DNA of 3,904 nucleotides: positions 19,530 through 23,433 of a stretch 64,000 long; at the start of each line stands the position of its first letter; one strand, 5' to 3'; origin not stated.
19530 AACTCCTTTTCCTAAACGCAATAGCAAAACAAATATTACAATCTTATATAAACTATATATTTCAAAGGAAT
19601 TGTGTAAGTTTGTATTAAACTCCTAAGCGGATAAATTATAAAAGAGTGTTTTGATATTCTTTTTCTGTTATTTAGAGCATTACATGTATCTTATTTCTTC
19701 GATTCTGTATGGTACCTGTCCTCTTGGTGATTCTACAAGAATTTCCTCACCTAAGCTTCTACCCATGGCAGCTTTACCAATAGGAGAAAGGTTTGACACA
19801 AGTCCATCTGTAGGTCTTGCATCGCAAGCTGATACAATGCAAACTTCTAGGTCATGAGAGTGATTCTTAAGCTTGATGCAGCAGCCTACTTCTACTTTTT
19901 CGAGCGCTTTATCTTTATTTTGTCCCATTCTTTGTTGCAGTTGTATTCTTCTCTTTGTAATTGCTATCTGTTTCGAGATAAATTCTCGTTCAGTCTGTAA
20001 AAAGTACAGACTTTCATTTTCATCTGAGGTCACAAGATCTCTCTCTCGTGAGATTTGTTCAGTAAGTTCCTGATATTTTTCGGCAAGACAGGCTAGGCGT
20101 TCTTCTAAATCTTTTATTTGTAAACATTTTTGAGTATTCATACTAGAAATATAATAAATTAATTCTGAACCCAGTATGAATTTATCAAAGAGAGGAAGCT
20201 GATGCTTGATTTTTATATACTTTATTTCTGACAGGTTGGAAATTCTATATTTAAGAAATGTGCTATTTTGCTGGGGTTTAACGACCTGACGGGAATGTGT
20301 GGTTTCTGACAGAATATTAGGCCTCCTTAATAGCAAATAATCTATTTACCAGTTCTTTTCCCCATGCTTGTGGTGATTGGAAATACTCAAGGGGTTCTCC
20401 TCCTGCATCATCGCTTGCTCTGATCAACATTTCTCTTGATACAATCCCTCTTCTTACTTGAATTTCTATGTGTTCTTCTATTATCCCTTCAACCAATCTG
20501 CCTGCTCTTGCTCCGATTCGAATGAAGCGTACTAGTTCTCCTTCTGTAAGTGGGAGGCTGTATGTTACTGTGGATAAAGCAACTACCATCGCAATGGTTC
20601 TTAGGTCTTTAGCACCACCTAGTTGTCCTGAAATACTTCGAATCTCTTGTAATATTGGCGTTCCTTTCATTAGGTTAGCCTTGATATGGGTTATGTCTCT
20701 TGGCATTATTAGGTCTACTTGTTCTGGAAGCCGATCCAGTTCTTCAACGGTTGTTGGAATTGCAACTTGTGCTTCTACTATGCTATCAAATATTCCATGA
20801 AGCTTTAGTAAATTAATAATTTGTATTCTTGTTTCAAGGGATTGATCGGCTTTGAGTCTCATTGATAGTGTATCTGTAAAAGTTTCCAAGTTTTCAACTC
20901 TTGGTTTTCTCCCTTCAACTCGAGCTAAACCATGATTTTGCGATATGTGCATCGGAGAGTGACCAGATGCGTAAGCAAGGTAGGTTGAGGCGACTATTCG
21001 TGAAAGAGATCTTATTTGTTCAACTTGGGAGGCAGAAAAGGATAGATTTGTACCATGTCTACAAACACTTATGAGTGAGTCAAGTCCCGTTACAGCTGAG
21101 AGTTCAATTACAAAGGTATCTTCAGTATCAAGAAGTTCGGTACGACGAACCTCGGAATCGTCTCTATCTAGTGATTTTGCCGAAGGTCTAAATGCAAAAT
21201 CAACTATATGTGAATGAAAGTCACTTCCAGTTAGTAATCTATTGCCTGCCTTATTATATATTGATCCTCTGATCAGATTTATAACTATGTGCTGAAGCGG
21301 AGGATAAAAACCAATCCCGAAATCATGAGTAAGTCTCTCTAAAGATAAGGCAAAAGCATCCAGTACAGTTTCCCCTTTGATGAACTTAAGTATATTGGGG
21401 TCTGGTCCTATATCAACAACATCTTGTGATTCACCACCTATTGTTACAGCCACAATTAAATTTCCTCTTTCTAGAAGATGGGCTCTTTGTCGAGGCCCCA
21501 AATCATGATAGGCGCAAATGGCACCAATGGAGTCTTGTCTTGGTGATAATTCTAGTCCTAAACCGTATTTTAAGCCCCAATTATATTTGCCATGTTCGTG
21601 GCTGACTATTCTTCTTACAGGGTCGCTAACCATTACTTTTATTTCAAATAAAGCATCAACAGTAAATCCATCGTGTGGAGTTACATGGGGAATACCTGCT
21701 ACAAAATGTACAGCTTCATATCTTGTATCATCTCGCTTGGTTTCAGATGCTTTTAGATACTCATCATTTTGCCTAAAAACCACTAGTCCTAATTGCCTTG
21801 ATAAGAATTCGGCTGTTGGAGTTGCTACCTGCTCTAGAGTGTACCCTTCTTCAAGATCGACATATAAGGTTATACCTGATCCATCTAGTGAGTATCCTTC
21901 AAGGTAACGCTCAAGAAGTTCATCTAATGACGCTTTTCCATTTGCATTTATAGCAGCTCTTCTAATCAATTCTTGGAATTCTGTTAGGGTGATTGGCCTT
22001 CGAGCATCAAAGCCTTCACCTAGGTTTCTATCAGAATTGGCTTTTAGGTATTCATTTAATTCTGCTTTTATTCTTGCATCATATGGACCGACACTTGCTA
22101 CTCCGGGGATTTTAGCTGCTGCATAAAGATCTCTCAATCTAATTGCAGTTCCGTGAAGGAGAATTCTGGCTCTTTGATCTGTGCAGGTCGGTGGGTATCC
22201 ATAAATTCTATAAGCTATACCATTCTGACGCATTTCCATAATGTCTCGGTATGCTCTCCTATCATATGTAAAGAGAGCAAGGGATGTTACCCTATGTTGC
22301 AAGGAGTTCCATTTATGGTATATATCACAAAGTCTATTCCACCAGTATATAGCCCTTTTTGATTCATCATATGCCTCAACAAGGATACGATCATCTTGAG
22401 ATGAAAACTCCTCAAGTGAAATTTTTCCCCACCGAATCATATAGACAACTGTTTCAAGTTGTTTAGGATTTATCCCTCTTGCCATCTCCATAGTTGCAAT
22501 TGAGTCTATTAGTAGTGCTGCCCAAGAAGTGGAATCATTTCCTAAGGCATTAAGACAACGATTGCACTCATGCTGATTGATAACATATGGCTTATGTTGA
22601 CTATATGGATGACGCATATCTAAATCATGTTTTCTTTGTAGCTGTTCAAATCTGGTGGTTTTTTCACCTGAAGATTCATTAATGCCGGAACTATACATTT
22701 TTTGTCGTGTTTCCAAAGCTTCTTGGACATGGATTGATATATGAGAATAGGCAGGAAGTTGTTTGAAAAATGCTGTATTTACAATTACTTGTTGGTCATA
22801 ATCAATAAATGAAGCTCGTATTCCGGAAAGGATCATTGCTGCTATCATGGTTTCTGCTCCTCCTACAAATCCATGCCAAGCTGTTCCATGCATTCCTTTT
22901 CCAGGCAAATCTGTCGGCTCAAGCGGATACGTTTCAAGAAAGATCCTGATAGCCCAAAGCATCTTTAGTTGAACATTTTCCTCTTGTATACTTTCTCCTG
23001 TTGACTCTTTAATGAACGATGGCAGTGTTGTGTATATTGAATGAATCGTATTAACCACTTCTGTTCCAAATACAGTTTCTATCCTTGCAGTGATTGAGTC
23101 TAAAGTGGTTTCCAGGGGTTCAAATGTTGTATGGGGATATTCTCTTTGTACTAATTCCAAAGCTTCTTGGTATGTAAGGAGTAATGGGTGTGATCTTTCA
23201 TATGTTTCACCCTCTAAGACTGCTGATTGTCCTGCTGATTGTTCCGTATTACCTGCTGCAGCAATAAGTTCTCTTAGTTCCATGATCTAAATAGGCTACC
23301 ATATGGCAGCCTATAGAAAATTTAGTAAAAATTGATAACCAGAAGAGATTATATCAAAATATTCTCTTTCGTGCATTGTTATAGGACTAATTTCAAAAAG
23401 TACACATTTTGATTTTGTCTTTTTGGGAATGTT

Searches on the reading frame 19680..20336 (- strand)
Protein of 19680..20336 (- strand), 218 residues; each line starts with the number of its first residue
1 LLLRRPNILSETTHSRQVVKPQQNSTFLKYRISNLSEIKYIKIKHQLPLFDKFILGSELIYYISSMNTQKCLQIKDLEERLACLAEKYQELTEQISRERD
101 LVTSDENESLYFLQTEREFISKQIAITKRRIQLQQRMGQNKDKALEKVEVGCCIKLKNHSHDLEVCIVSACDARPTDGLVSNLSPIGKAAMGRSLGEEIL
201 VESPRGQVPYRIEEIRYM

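Call 3: search_protein_families(library=pfam, proteins=[window:19680-20336:-], max_evalue=1)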
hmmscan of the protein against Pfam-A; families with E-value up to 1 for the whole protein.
window:19680-20336:- (218 aa): 4 families
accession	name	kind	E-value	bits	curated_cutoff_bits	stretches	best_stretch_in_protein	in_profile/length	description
PF01272.25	GreA_GreB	-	5.9e-15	55.5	26.9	1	146-217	4-77/77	Transcription elongation factor, GreA/GreB, C-term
PF19962.4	EAD9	-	0.0017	18.5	25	1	72-102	6-36/62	Effector-associated domain 9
PF14282.11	FlxA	-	0.013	16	26.3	1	64-149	2-83/101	FlxA-like protein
PF02346.21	Vac_Fusion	-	0.066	13.3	24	1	74-100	2-28/56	Chordopoxvirus multifunctional envelope protein A27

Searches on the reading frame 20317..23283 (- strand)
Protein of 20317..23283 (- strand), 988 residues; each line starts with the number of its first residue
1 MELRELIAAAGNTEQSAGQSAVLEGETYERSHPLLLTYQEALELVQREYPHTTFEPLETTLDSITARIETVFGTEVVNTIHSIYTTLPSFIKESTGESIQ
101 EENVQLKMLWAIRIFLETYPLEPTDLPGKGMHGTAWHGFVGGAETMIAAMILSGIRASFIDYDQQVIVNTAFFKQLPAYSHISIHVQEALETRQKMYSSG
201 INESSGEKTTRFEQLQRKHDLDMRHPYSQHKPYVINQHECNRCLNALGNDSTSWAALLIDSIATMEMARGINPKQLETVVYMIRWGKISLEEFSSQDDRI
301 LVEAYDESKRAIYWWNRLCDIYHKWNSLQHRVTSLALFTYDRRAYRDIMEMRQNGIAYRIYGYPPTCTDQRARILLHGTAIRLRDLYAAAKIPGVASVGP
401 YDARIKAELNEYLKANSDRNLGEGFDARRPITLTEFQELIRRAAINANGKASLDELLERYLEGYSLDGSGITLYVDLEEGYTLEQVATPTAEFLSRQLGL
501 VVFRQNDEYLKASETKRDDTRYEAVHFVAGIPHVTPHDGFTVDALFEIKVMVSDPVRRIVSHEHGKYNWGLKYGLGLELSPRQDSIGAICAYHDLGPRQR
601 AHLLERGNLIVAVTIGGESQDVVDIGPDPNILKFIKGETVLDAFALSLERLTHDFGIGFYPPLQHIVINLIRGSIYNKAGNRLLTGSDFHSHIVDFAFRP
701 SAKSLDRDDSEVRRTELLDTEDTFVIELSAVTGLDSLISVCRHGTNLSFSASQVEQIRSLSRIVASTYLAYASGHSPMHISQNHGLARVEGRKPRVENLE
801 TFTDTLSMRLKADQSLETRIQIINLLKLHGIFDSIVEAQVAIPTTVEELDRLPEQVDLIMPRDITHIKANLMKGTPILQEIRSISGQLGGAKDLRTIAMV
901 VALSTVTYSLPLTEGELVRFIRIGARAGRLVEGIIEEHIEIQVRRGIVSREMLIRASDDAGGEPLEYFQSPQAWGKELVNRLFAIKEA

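Call 3: search_protein_families(library=pfam, proteins=[window:20317-23283:-], max_evalue=1)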
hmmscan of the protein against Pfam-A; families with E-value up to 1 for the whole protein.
window:20317-23283:- (988 aa): 0 families

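Call 4: search_protein_families(library=ncbifam, proteins=[window:20317-23283:-], max_evalue=1)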
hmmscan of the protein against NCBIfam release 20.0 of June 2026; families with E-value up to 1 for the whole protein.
window:20317-23283:- (988 aa): 0 families
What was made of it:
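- Checked: No receiver domain is detected (calls 3, 4).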

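Call 16: search_protein_families(library=padloc, proteins=[window:20317-23283:-], max_evalue=1)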
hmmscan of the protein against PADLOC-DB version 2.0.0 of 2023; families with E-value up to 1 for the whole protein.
window:20317-23283:- (988 aa): 0 families

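Call 20: find_homologous_proteins(query=window:20317-23283:-, max_evalue=0.001)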
Query window:20317-23283:- (988 aa): 1 proteins with E <= 0.001 among 8000 candidates.
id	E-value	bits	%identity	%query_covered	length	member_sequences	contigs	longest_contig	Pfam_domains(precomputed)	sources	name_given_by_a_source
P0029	0.0e+0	2232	100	100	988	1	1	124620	-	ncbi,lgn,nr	ncbi:hypothetical protein JW766_02755 [Candidatus Dojkabacteria bacterium]|nr:hypothetical protein [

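Call 57: find_homologous_proteins(query=A3, max_evalue=0.001)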
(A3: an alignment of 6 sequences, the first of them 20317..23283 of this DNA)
Query A3 (6 sequences) (988 aa, profile of the alignment): 1 proteins with E <= 0.001 among 8000 candidates.
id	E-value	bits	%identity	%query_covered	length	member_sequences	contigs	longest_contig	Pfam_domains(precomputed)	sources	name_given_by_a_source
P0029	0.0e+0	1219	100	100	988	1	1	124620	-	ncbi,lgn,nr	ncbi:hypothetical protein JW766_02755 [Candidatus Dojkabacteria bacterium]|nr:hypothetical protein [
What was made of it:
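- Tried and rejected: Word-indexed homology searches for the 988-aa partner, as a single sequence and as a 6-sequence profile, returned only the protein itself (calls 20, 57).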

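Call 59: search_solved_structures(query=A3, max_evalue=1)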
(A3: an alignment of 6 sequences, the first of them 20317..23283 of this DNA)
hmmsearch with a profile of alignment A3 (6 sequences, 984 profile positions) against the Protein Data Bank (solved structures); distinct sequences matched with E-value up to 1: 2.
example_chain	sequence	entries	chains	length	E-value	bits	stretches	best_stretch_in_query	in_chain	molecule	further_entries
7ev8_A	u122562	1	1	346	0.11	13.7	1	227-285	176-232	Nucleoprotein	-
8g2z_2C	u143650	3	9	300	0.41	11.8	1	172-253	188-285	RIB35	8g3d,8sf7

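Call 60: search_protein_families(library=phrogs, proteins=[window:20317-23283:-], max_evalue=0.1)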
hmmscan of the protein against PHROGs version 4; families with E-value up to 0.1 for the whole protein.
window:20317-23283:- (988 aa): 1 family
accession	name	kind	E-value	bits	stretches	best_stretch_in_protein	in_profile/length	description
phrog_30902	-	unknown function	0.093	13.9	0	36-75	1-40/74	-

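Call 77: predict_structure(protein=window:20317-23283:-)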
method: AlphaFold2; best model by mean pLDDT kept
length: 988 residues; sequences in the alignment: 1
mean_pLDDT: 34.1   pTM: 0.24
mean pLDDT of the five models: 34.1, 27.7, 27.3, 26.0, 23.9
residues with pLDDT >= 90: 0; 70-90: 1; 50-70: 74; < 50: 913
segments of 3 or more residues with pLDDT < 50: 1-563, 565-911, 986-988
pLDDT, mean of each block of 10 residues (from residue 1): 32 28 32 35 36 34 34 36 38 36 37 34 34 36 33 30 26 30 30 30 31 26 24 26 29 32 33 37 34 33 30 32 31 24 27 25 24 22 26 26 36 34 30 40 43 43 36 34 36 37 33 30 28 26 25 25 30 26 25 33 31 24 24 29 32 31 31 31 33 33 27 29 29 35 33 37 36 29 26 30 36 36 37 35 37 39 36 40 41 44 43 56 56 62 59 66 56 61 51
secondary structure, 60 per line:
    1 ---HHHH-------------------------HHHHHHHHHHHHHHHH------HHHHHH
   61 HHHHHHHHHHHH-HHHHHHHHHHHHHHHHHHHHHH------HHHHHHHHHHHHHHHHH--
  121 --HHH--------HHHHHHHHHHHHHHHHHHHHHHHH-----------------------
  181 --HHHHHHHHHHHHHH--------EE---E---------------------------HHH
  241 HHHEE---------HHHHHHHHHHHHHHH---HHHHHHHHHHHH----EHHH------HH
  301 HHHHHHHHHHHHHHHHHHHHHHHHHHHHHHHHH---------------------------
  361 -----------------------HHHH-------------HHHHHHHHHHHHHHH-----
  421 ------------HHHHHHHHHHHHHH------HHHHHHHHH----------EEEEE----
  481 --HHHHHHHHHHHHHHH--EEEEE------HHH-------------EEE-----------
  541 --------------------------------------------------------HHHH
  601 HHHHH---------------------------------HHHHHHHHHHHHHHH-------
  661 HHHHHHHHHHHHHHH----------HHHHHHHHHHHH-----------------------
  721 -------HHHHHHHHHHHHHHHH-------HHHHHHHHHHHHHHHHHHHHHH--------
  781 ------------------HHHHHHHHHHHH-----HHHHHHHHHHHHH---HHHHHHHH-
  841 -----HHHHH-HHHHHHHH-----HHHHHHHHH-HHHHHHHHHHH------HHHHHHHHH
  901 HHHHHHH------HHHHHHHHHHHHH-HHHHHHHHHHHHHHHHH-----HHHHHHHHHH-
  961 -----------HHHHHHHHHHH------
elements in order (helices of 4 or more, strands of 3 or more residues): H4-7 H33-48 H55-72 H74-95 H102-118 H134-157 H183-196 H238-243 H255-269 H273-284 H299-333 H384-387 H401-415 H433-446 H453-461 E472-476 H483-497 E500-504 E527-529 H597-605 H639-653 H661-675 H686-697 H728-743 H751-772 H799-810 H816-828 H832-839 H846-850 H852-859 H865-873 H875-885 H892-907 H914-926 H928-944 H950-959 H972-982
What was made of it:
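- Tried and rejected: The single-sequence model is unusable (pLDDT 34, call 77), so no fold search was run on it.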
